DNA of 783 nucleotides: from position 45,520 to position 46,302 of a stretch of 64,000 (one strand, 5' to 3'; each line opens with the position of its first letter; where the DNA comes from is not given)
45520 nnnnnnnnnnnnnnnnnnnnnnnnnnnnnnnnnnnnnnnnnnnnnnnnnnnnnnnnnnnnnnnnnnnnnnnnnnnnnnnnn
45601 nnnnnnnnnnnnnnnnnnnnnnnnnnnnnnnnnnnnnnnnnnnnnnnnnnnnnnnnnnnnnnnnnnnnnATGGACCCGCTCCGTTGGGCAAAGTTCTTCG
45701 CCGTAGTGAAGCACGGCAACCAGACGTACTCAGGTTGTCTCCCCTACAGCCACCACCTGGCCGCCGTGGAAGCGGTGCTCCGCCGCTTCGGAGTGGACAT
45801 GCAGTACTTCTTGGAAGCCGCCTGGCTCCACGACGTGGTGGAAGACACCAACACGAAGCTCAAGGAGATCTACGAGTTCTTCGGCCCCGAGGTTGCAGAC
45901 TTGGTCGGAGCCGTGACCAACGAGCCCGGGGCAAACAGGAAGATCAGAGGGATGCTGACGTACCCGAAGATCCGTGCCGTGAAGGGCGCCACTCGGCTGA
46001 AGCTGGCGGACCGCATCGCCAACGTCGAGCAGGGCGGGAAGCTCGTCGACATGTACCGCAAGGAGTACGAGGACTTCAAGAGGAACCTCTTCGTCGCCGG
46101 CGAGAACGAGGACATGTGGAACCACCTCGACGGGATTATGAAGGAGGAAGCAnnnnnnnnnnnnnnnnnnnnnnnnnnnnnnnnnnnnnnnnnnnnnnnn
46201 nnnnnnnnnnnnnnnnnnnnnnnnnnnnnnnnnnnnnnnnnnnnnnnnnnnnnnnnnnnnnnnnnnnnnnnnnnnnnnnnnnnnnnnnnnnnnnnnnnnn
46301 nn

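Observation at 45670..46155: RelA/SpoT-type HD hydrolase, possibly a (p)ppGpp or other alarmone hydrolase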

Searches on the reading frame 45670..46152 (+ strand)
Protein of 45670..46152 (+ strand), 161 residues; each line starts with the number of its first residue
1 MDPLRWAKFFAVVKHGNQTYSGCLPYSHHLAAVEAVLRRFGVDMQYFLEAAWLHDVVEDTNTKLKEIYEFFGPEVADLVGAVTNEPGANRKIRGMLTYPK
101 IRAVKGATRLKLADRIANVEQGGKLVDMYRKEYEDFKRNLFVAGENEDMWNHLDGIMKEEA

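Call 3: search_protein_families(library=pfam, proteins=[window:45670-46152:+], max_evalue=1)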
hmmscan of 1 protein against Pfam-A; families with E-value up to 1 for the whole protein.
window:45670-46152:+ (161 aa): 2 families
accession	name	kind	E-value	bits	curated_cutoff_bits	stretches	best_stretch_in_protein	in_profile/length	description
PF13328.12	HD_4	-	1.8e-09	37.9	27.2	1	15-84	9-76/156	HD domain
PF01966.28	HD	-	0.03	15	22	1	28-73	3-54/116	HD domain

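Call 4: search_protein_families(library=ncbifam, proteins=[window:45670-46152:+], max_evalue=1)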
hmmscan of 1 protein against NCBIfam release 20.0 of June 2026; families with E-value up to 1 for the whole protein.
window:45670-46152:+ (161 aa): 3 families
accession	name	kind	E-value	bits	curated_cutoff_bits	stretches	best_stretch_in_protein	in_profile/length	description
TIGR00691.1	spoT_relA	subfamily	4.5e-15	55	499.2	1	10-120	4-120/687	RelA/SpoT family protein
NF008303.0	PRK11092.1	equivalog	6.2e-10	37.9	947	1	4-83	23-101/702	bifunctional GTP diphosphokinase/guanosine-3',5'-bis pyrophosphate 3'-pyrophosphohydrolase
TIGR00277.1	HDIG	domain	0.1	12.5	27.6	1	33-60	16-43/84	HDIG domain-containing metalloprotein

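Call 5: search_protein_families(library=phrogs, proteins=[window:45670-46152:+], max_evalue=1)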
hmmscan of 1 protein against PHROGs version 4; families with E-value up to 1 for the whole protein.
window:45670-46152:+ (161 aa): 3 families
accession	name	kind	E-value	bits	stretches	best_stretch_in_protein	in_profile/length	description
phrog_990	-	other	3.1e-29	103.4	1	7-149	158-304/374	metal-dependent phosphohydrolase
phrog_32047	-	other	1.2e-10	42.1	1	6-84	26-107/301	phosphohydrolase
phrog_15275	-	unknown function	2.8e-07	31.4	1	10-119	36-148/223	-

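Call 6: search_solved_structures(query=window:45670-46152:+, max_evalue=1, show_alignments=3)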
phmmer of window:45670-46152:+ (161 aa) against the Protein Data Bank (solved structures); distinct sequences matched with E-value up to 1: 20.
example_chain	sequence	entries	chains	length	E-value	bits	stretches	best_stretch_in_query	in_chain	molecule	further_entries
3nqw_A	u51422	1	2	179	1.1e-09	41.9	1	11-119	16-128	CG11900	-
3nr1_A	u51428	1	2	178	1.1e-09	41.8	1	8-120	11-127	HD domain-containing protein 3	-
5vxa_A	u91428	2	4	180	1.1e-08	38.6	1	7-120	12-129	Guanosine-3',5'-bis(diphosphate) 3'-pyrophosphohydrolase MESH1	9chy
7qps_A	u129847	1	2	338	8.6e-08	35.7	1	11-125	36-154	ACT domain protein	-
5xnx_A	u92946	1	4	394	1.7e-07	34.8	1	11-85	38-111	Bifunctional (p)ppGpp synthase/hydrolase RelA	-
7qpr_A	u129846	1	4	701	2.8e-07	34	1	12-125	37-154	ACT domain protein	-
6yvc_A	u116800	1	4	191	1.1e-06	32.1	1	6-121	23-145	Bifunctional (P)ppGpp synthetase/guanosine-3',5'-bis(Diphosphate) 3'-pyrophosphohydrolase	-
6z3n_AAA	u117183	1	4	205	1.4e-06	31.8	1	6-121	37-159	Hydrolase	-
4yf1_A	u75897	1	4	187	1.6e-06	31.6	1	24-120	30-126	Lmo0812 protein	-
8fr8_I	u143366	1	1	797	3.1e-06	30.7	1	10-84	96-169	GTP pyrophosphokinase RelA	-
6z3o_AAA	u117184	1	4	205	3.7e-06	30.4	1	6-121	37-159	Small Alarmone Hydrolase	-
7oiw_A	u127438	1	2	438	2.3e-05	27.8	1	12-85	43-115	GTP pyrophosphokinase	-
7qoc_A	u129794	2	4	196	8.1e-05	26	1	19-151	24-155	Guanosine polyphosphate pyrophosphohydrolases/synthetases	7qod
8acu_A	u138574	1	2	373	0.00014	25.3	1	9-84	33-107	GTP pyrophosphokinase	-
6yxa_A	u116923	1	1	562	0.00017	25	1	9-84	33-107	GTP pyrophosphokinase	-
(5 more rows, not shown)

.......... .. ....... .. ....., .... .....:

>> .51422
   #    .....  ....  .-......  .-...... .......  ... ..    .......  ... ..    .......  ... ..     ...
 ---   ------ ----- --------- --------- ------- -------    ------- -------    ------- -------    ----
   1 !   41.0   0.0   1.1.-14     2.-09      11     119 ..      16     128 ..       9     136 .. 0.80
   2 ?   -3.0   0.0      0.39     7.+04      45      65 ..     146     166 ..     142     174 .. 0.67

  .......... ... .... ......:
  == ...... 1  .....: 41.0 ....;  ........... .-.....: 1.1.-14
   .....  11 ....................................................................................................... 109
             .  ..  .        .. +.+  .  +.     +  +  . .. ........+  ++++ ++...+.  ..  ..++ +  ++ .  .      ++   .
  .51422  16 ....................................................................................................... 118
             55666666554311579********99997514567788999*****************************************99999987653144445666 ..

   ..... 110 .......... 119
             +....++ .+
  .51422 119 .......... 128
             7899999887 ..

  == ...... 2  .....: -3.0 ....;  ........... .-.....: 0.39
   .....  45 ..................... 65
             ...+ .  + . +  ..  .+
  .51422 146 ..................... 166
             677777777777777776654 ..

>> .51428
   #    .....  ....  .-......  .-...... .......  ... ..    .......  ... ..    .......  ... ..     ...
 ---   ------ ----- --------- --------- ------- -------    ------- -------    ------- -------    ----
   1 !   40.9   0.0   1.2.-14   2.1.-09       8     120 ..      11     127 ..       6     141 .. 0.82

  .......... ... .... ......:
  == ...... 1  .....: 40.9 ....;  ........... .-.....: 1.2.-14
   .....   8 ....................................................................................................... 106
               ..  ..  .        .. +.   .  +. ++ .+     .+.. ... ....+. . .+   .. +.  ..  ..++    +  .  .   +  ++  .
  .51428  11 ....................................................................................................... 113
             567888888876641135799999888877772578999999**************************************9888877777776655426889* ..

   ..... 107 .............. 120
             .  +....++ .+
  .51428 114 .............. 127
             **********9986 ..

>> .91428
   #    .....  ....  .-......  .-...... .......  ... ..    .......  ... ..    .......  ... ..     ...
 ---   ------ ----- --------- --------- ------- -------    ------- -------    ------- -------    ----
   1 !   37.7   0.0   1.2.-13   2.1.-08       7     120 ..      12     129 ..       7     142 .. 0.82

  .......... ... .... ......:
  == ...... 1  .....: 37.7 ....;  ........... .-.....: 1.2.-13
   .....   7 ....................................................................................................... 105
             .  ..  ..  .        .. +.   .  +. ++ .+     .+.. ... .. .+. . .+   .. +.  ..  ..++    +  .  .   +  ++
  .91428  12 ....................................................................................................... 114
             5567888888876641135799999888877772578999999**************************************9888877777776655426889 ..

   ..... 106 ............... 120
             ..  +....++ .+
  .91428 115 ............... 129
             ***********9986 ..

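Call 8: search_dna_similar(query=window:45670-46152:+, collection=phages, mode=protein, max_rows=40)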
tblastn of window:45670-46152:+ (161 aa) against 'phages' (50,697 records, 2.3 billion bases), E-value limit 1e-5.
Records with a match: 189; places in all: 189; records where one place covers at least 80% of the query: 48.
Best place of each record, by identity: <60% 189.
By first word of the organism name: Pseudomonas 66; Vibrio 34; Caulobacter 30; Bacteriophage 7; Brevundimonas 6; Nodularia 5; uncultured 4; Burkholderia 4; Pasteurella 4; Providencia 4; and 15 more.
By host as written in the record: - 42; Pseudomonas aeruginosa 23; Caulobacter vibrioides CB15 11; Pseudomonas aeruginosa PAO1 8; Caulobacter crescentus NA1000 6; Caulobacter vibrioides 6; Caulobacter crescentus 6; Brevundimonas pondensis LVF1 4; and 56 more.
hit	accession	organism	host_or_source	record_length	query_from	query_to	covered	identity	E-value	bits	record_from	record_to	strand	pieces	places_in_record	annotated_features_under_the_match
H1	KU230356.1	Nodularia phage vB_NpeS-2AV2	Nodularia sp. AV2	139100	7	136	81%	47.0%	8e-24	102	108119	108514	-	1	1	HD domain protein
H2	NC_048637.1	Nodularia phage vB_NpeS-2AV2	Nodularia sp. AV2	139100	7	136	81%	47.0%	8e-24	102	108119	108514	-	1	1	metal-dependent phosphohydrolase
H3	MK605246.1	Nodularia phage vB_NspS-kac68v162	Nodularia spumigena kac68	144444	7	136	81%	47.0%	8e-24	102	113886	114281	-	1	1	HD domain-containing protein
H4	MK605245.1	Nodularia phage vB_NspS-kac68v161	Nodularia spumigena kac68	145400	7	136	81%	47.0%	8e-24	102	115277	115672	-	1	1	HD domain-containing protein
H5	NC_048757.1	Nodularia phage vB_NspS-kac68v161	Nodularia spumigena kac68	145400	7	136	81%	47.0%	8e-24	102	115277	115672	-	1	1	metal-dependent phosphohydrolase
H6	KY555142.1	Caulobacter phage Ccr10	Caulobacter crescentus NA1000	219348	10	154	90%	40.4%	5e-17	82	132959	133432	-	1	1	hypothetical protein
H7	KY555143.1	Caulobacter phage Ccr2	Caulobacter crescentus NA1000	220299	10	154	90%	40.4%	5e-17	82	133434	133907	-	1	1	hypothetical protein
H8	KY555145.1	Caulobacter phage Ccr29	Caulobacter crescentus NA1000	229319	10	154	90%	40.4%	5e-17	82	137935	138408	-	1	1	GTP pyrophosphokinase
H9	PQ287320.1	Caulobacter phage BL57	Caulobacter vibrioides CB15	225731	10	154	90%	40.4%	7e-16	79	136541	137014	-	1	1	hypothetical protein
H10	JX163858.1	Caulobacter phage phiCbK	Caulobacter crescentus CB15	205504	10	154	90%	39.8%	2e-16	81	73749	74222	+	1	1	SpoT/RelA family (p)ppGpp synthetase I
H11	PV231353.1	Caulobacter phage RBC57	Caulobacter vibrioides CB15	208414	10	154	90%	39.8%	2e-16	81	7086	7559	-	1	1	hypothetical protein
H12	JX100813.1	Caulobacter phage phiCbK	Caulobacter vibrioides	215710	10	154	90%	39.8%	2e-16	81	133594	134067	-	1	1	putative HD-domain/PDEase-like protein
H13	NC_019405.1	Caulobacter phage phiCbK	Caulobacter vibrioides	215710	10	154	90%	39.8%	2e-16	81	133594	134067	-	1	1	metal-dependent phosphohydrolase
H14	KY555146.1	Caulobacter phage Ccr32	Caulobacter crescentus NA1000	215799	10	154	90%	39.8%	2e-16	81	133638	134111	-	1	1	GTP pyrophosphokinase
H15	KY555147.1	Caulobacter phage Ccr34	Caulobacter crescentus NA1000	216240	10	154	90%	39.8%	2e-16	81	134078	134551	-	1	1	GTP pyrophosphokinase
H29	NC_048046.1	Caulobacter phage CcrPW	Caulobacter vibrioides CB15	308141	7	142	84%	37.3%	4e-13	71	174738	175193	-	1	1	metal-dependent phosphohydrolase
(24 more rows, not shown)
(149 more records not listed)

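Call 11: find_homologous_proteins(query=window:45670-46152:+)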
Query window:45670-46152:+ (161 aa): 2606 proteins with E <= 0.001 among 2934 candidates; the best 120 are listed.
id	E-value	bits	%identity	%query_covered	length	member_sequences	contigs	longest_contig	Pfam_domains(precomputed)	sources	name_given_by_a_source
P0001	8.6e-105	366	100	100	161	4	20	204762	PF13328.13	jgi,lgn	jgi:(p)ppGpp synthase/HD superfamily hydrolase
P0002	7.0e-96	337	93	99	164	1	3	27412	PF13328.13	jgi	jgi:(p)ppGpp synthase/HD superfamily hydrolase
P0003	9.3e-88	310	84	99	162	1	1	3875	PF13328.13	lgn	-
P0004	3.6e-75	269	74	98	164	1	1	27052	PF13328.13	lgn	-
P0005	2.3e-71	257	75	99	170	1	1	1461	PF13328.13,PF01966.29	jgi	jgi:(p)ppGpp synthase/HD superfamily hydrolase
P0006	2.5e-71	257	74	99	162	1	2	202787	PF13328.13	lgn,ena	-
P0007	1.2e-68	248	75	98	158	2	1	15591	PF13328.13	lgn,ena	-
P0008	1.3e-68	248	71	100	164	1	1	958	PF13328.13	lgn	-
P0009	8.8e-68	245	71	99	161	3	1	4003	PF13328.13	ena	-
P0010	1.0e-67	245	73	98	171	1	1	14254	PF13328.13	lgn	-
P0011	1.7e-67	244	74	98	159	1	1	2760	PF13328.13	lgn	-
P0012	2.2e-67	244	71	98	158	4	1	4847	PF13328.13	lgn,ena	-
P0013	2.3e-67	244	72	98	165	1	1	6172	PF13328.13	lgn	-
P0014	3.2e-67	244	72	98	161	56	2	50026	PF13328.13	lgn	-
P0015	4.4e-67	243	71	98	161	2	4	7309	PF13328.13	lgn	-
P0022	2.4e-66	241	74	98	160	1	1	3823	PF13328.13,PF01966.29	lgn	-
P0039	1.4e-64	235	71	98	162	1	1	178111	PF13328.13,PF01966.29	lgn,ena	-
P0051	3.1e-63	231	65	97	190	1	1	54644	PF13328.13,PF01966.29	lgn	-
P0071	8.7e-62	226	66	98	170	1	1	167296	PF13328.13,PF01966.29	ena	-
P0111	4.3e-59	217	66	98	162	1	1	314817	PF13328.13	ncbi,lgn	-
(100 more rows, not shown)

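Call 17: find_encoding_contigs(protein=P0001, flank=6000, max_places=5)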
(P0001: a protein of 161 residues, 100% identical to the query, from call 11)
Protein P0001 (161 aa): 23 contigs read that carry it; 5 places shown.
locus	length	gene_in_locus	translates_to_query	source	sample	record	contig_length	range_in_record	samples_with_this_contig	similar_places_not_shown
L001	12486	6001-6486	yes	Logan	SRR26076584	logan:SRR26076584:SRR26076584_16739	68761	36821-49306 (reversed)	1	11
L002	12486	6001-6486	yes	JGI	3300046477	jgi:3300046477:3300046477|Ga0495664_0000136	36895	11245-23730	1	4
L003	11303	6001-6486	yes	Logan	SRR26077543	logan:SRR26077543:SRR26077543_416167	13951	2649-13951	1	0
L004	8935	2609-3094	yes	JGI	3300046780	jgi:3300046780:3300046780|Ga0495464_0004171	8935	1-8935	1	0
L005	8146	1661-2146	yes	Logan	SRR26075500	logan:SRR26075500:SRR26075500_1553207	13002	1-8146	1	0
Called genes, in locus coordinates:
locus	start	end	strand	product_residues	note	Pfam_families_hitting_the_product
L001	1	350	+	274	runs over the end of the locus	-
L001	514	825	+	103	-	-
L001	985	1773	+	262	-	PF00149:Metallophos, PF12850:Metallophos_2 (faint)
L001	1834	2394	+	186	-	-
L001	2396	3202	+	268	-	-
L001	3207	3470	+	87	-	-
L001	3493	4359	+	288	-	PF02511:Thy1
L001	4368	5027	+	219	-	-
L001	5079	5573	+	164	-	-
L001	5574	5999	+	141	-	-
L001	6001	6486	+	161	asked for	PF13328:HD_4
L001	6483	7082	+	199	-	PF06941:NT5C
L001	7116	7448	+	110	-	-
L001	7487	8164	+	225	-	-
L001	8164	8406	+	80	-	-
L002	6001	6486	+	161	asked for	PF13328:HD_4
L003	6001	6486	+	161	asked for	PF13328:HD_4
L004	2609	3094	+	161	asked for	PF13328:HD_4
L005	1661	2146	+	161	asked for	PF13328:HD_4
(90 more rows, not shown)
